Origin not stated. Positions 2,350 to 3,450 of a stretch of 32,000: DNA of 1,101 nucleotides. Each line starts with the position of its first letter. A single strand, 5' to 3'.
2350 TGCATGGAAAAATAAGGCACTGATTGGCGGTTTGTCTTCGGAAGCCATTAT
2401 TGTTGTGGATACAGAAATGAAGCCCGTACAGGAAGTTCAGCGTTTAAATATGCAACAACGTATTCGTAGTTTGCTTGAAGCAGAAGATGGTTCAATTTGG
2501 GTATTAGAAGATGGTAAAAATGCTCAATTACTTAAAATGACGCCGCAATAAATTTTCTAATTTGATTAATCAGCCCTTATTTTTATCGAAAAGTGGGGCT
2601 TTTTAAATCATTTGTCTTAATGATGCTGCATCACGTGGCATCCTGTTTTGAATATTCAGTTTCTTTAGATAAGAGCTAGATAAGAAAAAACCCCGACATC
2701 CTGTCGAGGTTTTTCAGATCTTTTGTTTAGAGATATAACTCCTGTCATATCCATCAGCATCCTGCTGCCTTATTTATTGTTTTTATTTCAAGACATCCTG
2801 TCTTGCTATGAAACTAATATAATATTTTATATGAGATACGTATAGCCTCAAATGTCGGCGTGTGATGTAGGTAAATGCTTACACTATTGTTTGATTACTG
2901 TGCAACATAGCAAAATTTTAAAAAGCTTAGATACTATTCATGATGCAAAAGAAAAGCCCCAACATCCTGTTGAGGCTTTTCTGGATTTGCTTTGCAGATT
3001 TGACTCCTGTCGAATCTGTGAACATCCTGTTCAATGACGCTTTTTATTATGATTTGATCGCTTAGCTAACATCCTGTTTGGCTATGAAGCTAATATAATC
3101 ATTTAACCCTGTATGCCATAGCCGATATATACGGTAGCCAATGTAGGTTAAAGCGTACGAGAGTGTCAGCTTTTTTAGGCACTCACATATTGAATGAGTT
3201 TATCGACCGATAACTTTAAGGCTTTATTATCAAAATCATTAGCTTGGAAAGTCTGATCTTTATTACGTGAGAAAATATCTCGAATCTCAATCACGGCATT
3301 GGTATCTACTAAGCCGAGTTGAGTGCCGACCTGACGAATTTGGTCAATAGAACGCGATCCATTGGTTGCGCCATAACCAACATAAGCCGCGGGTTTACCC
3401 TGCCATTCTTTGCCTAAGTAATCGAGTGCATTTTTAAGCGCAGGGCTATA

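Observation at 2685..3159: Two tandem, unannotated Csr/Rsm-type (CsrA-sponge) sRNA genes in an ORF-free 620-bp spacer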

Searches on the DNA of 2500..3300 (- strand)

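Call 4: search_rna_families(source=window, start=2500, end=3300, threshold=evalue, max_evalue=10, show_alignments=5)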
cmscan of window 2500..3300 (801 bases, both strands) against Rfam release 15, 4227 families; matches with E-value up to 10: 29.
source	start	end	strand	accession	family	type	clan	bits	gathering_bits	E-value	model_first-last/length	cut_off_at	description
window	2945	2982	-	RF00489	ctRNA_p42d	Gene; antisense;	-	30.3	50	0.00015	1-46/46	no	ctRNA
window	2934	3002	+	RF00280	SNORD51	Gene; snRNA; snoRNA; CD-box;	CL00054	24.6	50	0.099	1-79/79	no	Small nucleolar RNA SNORD51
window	2947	3021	-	RF00506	Thr_leader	Cis-reg; leader;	-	22.9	55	0.081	1-118/118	no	Threonine operon leader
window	2940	3073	-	RF00121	MicC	Gene; sRNA;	-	22.5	90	0.84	1-123/123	no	MicC RNA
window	2982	3247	+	RF02368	Yfr21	Gene; sRNA;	-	21.7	100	0.63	1-205/205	no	Cyanobacterial functional RNA 21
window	2684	2754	-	RF02891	AgrB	Gene; antisense;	-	20.8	40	0.68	1-84/84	no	ArsR-gov region gene B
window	2902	2934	-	RF01378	CRISPR-DR65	Gene; CRISPR;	-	20.7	43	1.5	1-37/37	no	CRISPR RNA direct repeat element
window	2687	2809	-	RF00195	RsmY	Gene; sRNA;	CL00106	20.1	57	0.014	1-121/121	no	RsmY RNA family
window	2680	2832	-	RF02449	ncr1015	Gene; sRNA;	-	19.5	60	5.4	1-121/121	no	Bacillus sRNA ncr1015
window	2846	2982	+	RF02607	AbsR25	Gene; sRNA;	-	19.3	47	0.97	1-164/164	no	Acinetobacter sRNA 25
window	2679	2766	-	RF01772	rnk_pseudo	Cis-reg; leader;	-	19.1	55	1.4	1-108/108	no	Pseudomonas rnk leader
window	2924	2982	-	RF02060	STnc410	Gene; sRNA;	-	18.8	50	0.15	1-158/158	no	Enterobacterial sRNA STnc410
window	2686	2718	-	RF02701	PsrR1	Gene; sRNA;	-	18.6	42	0.88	45-79/79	no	Photosynthesis regulatory RNA1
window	2947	3042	-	RF01859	Phe_leader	Cis-reg; leader;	-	18.5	55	2.6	1-125/125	no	Phenylalanine leader peptide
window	2914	3029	-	RF02316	TtnuHACA9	Gene; snRNA; snoRNA; HACA-box;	-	18.2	100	3.8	1-135/135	no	Tetrahymena snoRNA TtnuHACA9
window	2785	2809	+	RF01339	CRISPR-DR27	Gene; CRISPR;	-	17.7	35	7.8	1-25/25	no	CRISPR RNA direct repeat element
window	2500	2619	+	RF02189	ST7-OT4_3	Gene; lncRNA;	-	11.9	50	3.1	181-302/302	5'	ST7 overlapping transcript 4 conserved region 3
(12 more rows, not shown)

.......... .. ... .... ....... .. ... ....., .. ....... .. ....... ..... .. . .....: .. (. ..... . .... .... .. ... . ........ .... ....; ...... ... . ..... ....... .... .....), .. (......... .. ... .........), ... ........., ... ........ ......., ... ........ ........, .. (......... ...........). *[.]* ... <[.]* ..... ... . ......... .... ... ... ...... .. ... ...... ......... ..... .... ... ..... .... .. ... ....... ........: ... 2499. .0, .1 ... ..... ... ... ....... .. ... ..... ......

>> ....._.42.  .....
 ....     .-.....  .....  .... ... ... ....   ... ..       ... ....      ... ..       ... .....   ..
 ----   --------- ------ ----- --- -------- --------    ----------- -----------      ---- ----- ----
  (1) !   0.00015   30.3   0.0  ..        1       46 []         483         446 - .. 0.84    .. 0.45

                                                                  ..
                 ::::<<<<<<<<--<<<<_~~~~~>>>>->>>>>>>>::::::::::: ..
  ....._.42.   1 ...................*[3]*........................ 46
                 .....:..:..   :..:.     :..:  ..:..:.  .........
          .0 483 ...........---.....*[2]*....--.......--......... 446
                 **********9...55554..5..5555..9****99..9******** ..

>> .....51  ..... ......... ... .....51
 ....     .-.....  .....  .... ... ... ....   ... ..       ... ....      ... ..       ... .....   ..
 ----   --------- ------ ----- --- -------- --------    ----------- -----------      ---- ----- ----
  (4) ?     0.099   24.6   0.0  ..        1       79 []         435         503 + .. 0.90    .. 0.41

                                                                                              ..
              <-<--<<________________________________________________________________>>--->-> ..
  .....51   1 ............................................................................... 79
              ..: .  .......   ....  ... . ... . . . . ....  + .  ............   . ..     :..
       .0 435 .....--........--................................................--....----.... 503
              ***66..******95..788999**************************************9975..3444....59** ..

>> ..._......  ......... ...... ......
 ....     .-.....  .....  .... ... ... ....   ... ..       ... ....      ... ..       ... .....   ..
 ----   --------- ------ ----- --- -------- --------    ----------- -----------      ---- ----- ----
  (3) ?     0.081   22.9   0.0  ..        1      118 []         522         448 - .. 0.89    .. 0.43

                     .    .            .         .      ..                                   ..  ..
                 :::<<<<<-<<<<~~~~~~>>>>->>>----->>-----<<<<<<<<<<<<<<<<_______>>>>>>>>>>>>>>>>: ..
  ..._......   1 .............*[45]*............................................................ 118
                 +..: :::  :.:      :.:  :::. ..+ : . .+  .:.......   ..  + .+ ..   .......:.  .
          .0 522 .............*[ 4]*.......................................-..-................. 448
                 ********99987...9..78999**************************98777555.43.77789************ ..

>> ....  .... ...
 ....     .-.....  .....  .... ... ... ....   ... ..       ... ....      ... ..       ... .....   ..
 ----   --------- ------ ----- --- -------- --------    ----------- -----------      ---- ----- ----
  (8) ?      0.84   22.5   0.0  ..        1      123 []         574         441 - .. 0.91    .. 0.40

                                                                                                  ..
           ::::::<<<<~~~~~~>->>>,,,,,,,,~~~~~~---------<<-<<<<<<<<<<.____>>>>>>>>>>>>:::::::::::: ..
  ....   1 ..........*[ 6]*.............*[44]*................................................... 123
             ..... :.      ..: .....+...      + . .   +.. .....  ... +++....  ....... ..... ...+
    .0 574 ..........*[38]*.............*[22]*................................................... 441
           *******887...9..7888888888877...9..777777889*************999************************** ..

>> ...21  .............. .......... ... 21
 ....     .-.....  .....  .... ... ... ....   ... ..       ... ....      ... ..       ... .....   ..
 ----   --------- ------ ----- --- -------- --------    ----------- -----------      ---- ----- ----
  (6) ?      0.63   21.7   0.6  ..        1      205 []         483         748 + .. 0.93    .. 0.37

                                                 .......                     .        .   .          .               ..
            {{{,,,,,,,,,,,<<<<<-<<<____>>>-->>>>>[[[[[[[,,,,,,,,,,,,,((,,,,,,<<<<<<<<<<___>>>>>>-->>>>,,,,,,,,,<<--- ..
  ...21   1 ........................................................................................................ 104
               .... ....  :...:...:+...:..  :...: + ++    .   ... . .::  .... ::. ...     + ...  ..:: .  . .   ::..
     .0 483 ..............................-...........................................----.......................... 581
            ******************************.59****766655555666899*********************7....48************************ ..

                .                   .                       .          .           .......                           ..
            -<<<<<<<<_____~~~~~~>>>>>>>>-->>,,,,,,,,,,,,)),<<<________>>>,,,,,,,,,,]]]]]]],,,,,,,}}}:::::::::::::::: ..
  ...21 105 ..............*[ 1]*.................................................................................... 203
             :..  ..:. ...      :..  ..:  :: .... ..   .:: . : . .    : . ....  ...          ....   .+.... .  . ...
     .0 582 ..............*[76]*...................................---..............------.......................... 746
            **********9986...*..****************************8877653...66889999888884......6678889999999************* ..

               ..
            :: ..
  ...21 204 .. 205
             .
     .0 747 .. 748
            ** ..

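Call 36: build_rna_model(alignment_id=A2, structure=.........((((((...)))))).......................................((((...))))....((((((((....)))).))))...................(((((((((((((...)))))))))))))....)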
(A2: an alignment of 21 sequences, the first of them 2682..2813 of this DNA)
Model R1 built from alignment A2 (21 sequences, 151 columns); structure: as given.
model positions 133; base pairs 31; branch points 3; effective number of sequences 2; information 0.59 bits per position. Calibrated on 0.2 Mb of random sequence (short: E-values are rough).
structure used (alignment columns):
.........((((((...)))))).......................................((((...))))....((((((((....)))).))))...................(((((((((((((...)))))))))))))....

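Call 37: search_with_rna_model(model_id=R1, sources=[window, L004, L012, L013, L014, L024, L031, L032, L039, L045, L047, L048, L052, L067, L070, L092, L102, L108], max_evalue=1, make_alignment=true)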
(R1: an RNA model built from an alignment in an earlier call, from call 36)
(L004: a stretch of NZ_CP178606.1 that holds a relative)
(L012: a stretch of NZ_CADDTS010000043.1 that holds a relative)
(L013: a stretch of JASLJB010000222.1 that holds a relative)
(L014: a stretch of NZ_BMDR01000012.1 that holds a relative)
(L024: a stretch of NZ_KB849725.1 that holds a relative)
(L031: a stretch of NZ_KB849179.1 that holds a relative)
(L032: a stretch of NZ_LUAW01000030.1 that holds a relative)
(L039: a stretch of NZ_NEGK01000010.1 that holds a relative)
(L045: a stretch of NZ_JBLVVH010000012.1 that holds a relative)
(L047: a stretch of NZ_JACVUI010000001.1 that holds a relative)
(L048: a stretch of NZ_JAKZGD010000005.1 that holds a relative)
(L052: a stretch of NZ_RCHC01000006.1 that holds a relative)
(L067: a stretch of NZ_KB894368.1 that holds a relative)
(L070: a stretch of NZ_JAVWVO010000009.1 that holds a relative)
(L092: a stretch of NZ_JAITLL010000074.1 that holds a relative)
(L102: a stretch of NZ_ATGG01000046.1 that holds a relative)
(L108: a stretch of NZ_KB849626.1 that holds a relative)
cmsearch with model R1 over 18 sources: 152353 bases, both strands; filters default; matches with E-value up to 1: 67.
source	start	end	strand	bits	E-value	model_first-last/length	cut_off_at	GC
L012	4672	4805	+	129.2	7.7e-20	1-133/133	no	0.37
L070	1143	1279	+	127.2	1.6e-19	1-133/133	no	0.4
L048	4848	4971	-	120.6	2.1e-18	1-133/133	no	0.43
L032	7632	7762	-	120.5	2.3e-18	1-133/133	no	0.39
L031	5085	5208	+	120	2.7e-18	1-133/133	no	0.45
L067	3572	3695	-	120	2.7e-18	1-133/133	no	0.45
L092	1256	1390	-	119.6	3.1e-18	1-133/133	no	0.39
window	2682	2813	-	119.3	3.6e-18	1-133/133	no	0.36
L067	2694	2817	-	118.7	4.5e-18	1-133/133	no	0.44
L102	2196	2319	+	118.2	5.4e-18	1-133/133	no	0.4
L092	76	211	-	117.4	7.4e-18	1-133/133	no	0.41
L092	1511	1646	-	116.1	1.2e-17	1-133/133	no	0.41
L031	5963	6086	+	116.1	1.2e-17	1-133/133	no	0.44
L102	1318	1441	+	114.1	2.7e-17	1-133/133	no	0.44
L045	4553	4674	-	113.3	3.6e-17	1-133/133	no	0.44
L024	6238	6366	-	112.8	4.4e-17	1-133/133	no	0.38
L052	1140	1274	+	112.8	4.5e-17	1-133/133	no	0.4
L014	4983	5104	+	112.4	5.3e-17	1-133/133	no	0.45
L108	955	1090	-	110.3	1.2e-16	1-133/133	no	0.42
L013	6214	6354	+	108.2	2.7e-16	1-133/133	no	0.43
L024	6544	6685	-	108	2.8e-16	1-133/133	no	0.41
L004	7324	7457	-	107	4.3e-16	1-133/133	no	0.41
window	2948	3089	-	106.4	5.3e-16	1-133/133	no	0.4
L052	439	579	+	106.2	5.8e-16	1-133/133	no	0.45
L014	5867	5988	+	105.3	8e-16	1-133/133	no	0.42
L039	2506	2644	+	105.3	8e-16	1-133/133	no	0.36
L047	728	851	-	103.9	1.4e-15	1-133/133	no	0.4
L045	3668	3789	-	101.3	3.8e-15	1-133/133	no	0.44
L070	4301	4438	+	95.6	3.5e-14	1-133/133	no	0.4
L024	4487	4626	-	94.9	4.7e-14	1-133/133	no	0.34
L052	2980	3118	+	86.3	1.3e-12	1-133/133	no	0.37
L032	5200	5338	-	86.3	1.3e-12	1-133/133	no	0.4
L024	5971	6100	-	70.2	7e-10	1-133/133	no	0.36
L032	6918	7036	-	61.9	1.7e-08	1-133/133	no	0.36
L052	1438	1616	+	35.8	0.00043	1-133/133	no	0.35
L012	4769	4906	-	33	0.0013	1-133/133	no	0.36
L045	3548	3704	+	29.8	0.0044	1-133/133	no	0.38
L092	1168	1292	+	29.6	0.0049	1-133/133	no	0.36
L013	6318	6458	-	29.6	0.0049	1-133/133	no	0.33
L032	5089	5236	+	29.1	0.0059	1-133/133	no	0.34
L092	1435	1547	+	27.1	0.013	1-133/133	no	0.33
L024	4403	4523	+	27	0.013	1-133/133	no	0.37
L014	5952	6116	-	26.8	0.014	1-133/133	no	0.35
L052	1238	1362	-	26.8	0.014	1-133/133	no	0.3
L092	2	112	+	26.4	0.017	1-133/133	no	0.29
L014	6597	6714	+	26.3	0.017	1-133/133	no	0.33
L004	7318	7356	+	24.6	0.034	91-129/133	no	0.38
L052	1579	1696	-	24.1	0.041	1-133/133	no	0.34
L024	5969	6003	+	24.1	0.042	95-129/133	no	0.37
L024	6092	6274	+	23.7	0.048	1-133/133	no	0.36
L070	1243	1377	-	22.4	0.079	1-133/133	no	0.41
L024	6453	6580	+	22.2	0.084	1-133/133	no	0.33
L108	888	991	+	22.2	0.086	1-133/133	no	0.38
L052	547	577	-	21.7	0.1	99-129/133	no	0.45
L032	7509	7668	+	21.5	0.11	1-133/133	no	0.43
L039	2608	2734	-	21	0.14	1-133/133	no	0.36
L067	3427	3608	+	20.9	0.14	1-133/133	no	0.36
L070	4402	4494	-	20.5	0.17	1-133/133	no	0.31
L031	5172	5325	-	20.1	0.19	1-133/133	no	0.38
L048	4750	4884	+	19.6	0.24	1-133/133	no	0.34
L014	5072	5104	-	19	0.3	97-129/133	no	0.45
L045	4553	4585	+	19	0.3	97-129/133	no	0.45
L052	3956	4059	-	17.6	0.52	1-133/133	no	0.34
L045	1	92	+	17.1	0.62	63-133/133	5'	0.46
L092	557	713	-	17.1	0.63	1-133/133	no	0.42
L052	3868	3989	+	16.6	0.75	1-133/133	no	0.37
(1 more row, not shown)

Alignment A3: 67 matches aligned to the model, 372 columns, each read 5' to 3' on its own strand. Consensus structure (alignment columns), stored with it:
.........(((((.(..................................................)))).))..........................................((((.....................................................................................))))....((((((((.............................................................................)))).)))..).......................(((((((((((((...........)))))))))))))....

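Call 49: search_with_rna_model(model_id=R1, sources=[window, L004, L012, L013, L014, L024, L031, L032, L039, L045, L047, L048, L052, L067, L070, L092, L102, L108], max_evalue=0.000001, make_alignment=true)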
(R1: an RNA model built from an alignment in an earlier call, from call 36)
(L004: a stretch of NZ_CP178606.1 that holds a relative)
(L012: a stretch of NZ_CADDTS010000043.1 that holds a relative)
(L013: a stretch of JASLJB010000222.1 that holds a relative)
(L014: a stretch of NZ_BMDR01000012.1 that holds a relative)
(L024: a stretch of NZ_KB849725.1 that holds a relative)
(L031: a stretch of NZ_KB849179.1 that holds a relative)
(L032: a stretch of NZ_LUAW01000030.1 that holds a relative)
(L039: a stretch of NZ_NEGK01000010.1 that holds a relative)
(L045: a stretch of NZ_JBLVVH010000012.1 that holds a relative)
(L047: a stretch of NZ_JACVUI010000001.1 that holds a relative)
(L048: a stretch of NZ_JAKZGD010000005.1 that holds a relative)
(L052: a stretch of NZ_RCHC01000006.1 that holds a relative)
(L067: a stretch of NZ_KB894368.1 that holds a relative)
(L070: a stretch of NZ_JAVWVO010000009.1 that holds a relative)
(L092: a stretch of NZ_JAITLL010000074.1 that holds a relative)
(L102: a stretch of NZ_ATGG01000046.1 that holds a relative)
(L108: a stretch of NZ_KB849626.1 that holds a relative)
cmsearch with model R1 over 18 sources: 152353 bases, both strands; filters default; matches with E-value up to 0.000001: 34.
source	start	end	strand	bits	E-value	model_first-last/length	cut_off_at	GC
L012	4672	4805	+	129.2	7.7e-20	1-133/133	no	0.37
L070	1143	1279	+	127.2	1.6e-19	1-133/133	no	0.4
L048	4848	4971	-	120.6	2.1e-18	1-133/133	no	0.43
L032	7632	7762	-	120.5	2.3e-18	1-133/133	no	0.39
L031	5085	5208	+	120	2.7e-18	1-133/133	no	0.45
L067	3572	3695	-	120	2.7e-18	1-133/133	no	0.45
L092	1256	1390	-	119.6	3.1e-18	1-133/133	no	0.39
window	2682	2813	-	119.3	3.6e-18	1-133/133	no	0.36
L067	2694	2817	-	118.7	4.5e-18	1-133/133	no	0.44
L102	2196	2319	+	118.2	5.4e-18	1-133/133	no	0.4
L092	76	211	-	117.4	7.4e-18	1-133/133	no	0.41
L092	1511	1646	-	116.1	1.2e-17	1-133/133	no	0.41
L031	5963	6086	+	116.1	1.2e-17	1-133/133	no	0.44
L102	1318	1441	+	114.1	2.7e-17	1-133/133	no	0.44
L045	4553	4674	-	113.3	3.6e-17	1-133/133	no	0.44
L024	6238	6366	-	112.8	4.4e-17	1-133/133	no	0.38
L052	1140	1274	+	112.8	4.5e-17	1-133/133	no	0.4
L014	4983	5104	+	112.4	5.3e-17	1-133/133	no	0.45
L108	955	1090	-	110.3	1.2e-16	1-133/133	no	0.42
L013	6214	6354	+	108.2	2.7e-16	1-133/133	no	0.43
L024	6544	6685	-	108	2.8e-16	1-133/133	no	0.41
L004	7324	7457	-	107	4.3e-16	1-133/133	no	0.41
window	2948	3089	-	106.4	5.3e-16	1-133/133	no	0.4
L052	439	579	+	106.2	5.8e-16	1-133/133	no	0.45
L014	5867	5988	+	105.3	8e-16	1-133/133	no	0.42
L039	2506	2644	+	105.3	8e-16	1-133/133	no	0.36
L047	728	851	-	103.9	1.4e-15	1-133/133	no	0.4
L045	3668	3789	-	101.3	3.8e-15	1-133/133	no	0.44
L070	4301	4438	+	95.6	3.5e-14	1-133/133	no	0.4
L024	4487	4626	-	94.9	4.7e-14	1-133/133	no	0.34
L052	2980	3118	+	86.3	1.3e-12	1-133/133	no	0.37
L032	5200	5338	-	86.3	1.3e-12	1-133/133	no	0.4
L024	5971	6100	-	70.2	7e-10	1-133/133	no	0.36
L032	6918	7036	-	61.9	1.7e-08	1-133/133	no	0.36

Alignment A4: 34 matches aligned to the model, 166 columns, each read 5' to 3' on its own strand. Consensus structure (alignment columns), stored with it:
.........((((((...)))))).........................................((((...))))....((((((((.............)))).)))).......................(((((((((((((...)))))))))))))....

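Call 69: search_with_rna_model(model_id=R1, sources=[L122, L124, L125, L126, L127, L128, L129], max_evalue=0.001, make_alignment=true)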
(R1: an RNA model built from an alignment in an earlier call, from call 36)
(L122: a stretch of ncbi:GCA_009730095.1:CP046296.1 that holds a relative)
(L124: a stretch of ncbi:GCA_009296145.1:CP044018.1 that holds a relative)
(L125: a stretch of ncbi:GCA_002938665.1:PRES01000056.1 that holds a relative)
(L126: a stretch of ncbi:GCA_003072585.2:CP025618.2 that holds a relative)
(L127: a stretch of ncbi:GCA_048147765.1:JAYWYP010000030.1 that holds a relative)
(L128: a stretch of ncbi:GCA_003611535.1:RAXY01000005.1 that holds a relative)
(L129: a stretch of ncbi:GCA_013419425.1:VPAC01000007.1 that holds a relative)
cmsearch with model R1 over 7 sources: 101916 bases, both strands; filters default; matches with E-value up to 0.001: 20.
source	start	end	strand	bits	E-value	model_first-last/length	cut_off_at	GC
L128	11311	11445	+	115.8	9.2e-18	1-133/133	no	0.39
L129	12447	12584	+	114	1.8e-17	1-133/133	no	0.45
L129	14273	14410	+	113.4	2.3e-17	1-133/133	no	0.46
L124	10612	10752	+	110.7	6.6e-17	1-133/133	no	0.43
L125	10451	10591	+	110.7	6.6e-17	1-133/133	no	0.43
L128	10594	10734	+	105.4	5.2e-16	1-133/133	no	0.44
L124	10881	11018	+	102.8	1.4e-15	1-133/133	no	0.45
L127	10087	10227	+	102.3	1.7e-15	1-133/133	no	0.35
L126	10883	11014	+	100.2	3.9e-15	1-133/133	no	0.39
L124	12356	12494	+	98.6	7.4e-15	1-133/133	no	0.42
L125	12196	12334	+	98.6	7.4e-15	1-133/133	no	0.42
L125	10721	10858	+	96.6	1.6e-14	1-133/133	no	0.46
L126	10615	10754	+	93.5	5.4e-14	1-133/133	no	0.45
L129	10646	10771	+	88.9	3.2e-13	1-133/133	no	0.4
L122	10621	10762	+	88.8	3.3e-13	1-133/133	no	0.44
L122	11436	11566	+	86.8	7.3e-13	1-133/133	no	0.35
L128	13151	13289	+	78.5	1.8e-11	1-133/133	no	0.38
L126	10978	11087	-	39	8.4e-05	1-133/133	no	0.31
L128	11684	11794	+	36.2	0.00025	1-133/133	no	0.35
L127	10191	10300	-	32.9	0.00089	1-133/133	no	0.35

Alignment A5: 20 matches aligned to the model, 180 columns, each read 5' to 3' on its own strand. Consensus structure (alignment columns), stored with it:
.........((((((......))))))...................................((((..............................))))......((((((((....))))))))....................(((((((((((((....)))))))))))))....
